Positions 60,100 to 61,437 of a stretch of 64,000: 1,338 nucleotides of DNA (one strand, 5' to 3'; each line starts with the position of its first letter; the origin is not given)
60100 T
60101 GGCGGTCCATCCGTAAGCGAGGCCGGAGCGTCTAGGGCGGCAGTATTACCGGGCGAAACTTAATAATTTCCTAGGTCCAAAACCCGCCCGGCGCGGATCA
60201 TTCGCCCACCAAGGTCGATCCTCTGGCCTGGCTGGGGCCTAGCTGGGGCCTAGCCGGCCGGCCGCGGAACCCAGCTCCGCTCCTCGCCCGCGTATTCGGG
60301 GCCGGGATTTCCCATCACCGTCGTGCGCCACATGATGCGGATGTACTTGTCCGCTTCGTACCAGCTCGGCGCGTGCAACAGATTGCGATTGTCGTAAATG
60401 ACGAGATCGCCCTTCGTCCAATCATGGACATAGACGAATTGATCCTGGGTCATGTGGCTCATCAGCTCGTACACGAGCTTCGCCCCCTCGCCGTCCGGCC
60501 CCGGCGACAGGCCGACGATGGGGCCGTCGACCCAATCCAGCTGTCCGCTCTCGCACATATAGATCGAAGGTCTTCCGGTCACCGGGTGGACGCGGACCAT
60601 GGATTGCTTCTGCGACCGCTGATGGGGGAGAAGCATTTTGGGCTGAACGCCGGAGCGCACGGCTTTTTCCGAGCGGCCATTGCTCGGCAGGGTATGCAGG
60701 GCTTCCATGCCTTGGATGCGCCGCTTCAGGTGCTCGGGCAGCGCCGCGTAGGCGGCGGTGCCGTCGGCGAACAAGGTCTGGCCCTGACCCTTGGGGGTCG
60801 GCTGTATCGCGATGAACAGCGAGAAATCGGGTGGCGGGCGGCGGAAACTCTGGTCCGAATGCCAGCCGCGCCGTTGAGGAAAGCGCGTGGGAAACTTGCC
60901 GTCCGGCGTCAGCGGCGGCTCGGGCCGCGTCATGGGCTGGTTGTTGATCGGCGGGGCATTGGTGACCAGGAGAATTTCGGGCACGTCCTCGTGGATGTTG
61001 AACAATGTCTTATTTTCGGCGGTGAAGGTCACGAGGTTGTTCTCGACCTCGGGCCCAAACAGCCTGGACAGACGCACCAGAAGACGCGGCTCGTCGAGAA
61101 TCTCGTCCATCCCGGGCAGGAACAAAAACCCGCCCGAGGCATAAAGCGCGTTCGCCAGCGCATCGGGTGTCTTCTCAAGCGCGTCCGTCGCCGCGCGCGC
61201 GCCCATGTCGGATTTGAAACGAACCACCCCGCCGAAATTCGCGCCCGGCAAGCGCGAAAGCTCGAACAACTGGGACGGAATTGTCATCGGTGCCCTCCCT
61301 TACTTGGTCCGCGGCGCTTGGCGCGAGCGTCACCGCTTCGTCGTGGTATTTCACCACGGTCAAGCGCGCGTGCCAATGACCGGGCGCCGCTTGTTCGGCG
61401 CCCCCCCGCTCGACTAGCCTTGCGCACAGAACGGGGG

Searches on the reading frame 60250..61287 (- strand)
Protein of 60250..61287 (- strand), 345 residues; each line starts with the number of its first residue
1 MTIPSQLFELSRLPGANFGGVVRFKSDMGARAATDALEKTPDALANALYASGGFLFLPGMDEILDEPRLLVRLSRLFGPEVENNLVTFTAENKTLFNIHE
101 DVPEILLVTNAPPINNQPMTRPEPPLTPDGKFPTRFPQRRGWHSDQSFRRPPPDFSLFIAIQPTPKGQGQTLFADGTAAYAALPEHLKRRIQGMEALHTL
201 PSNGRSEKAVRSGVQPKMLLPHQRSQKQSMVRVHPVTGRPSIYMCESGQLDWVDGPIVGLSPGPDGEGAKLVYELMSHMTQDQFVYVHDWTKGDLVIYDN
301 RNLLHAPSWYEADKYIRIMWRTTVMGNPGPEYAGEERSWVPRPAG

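Call 55: search_protein_families(library=pfam, proteins=[window:60250-61287:-], max_evalue=0.0001)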
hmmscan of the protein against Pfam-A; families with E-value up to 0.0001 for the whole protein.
window:60250-61287:- (345 aa): 1 family
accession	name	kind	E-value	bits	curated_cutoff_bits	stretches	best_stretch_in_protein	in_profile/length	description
PF02668.22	TauD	-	1e-41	144.1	27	1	37-323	22-267/267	Taurine catabolism dioxygenase TauD, TfdA family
